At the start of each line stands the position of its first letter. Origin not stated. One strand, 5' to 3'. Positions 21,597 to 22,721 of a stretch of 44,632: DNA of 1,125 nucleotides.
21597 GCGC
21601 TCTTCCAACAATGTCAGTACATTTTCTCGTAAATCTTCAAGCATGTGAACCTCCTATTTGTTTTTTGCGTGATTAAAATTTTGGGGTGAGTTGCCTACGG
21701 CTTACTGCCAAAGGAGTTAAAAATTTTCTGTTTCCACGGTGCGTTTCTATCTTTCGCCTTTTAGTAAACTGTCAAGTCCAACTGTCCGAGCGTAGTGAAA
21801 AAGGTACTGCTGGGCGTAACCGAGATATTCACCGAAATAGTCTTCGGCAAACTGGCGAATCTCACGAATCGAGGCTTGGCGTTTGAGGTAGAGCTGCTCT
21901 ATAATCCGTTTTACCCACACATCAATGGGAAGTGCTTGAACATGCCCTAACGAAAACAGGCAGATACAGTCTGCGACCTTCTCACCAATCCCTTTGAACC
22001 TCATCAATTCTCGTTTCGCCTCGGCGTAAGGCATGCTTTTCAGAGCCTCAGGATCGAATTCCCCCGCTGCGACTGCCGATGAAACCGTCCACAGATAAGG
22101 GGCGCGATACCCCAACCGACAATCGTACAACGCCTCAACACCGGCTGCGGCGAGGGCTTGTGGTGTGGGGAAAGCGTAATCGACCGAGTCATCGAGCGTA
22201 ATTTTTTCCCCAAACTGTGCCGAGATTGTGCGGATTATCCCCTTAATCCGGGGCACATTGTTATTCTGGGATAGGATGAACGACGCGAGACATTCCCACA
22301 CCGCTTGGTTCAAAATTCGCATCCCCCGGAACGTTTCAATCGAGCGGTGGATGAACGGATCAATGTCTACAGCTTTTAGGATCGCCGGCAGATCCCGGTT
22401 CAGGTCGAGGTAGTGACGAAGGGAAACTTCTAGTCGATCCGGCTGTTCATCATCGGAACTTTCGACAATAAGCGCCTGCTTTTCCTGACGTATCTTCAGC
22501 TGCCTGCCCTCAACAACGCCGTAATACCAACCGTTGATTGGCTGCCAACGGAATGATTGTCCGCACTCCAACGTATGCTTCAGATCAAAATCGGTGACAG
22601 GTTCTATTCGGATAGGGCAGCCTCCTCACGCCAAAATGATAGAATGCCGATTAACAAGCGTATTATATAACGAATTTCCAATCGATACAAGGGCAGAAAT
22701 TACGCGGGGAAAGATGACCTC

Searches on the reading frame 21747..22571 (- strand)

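Call 6: search_protein_families(library=pfam, proteins=[window:21747-22571:-], max_evalue=0.01)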
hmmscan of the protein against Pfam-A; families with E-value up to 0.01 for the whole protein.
window:21747-22571:- (274 aa): 3 families
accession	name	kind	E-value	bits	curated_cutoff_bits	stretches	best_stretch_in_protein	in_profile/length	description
PF07934.18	OGG_N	-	2.3e-18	66.9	23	1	1-95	15-115/115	8-oxoguanine DNA glycosylase, N-terminal domain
PF00730.31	HhH-GPD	-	3.3e-10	40.7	26.2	1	97-243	2-103/108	HhH-GPD superfamily base excision DNA repair protein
PF06029.17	AlkA_N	-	0.0043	17.7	26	0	34-86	59-113/118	AlkA N-terminal domain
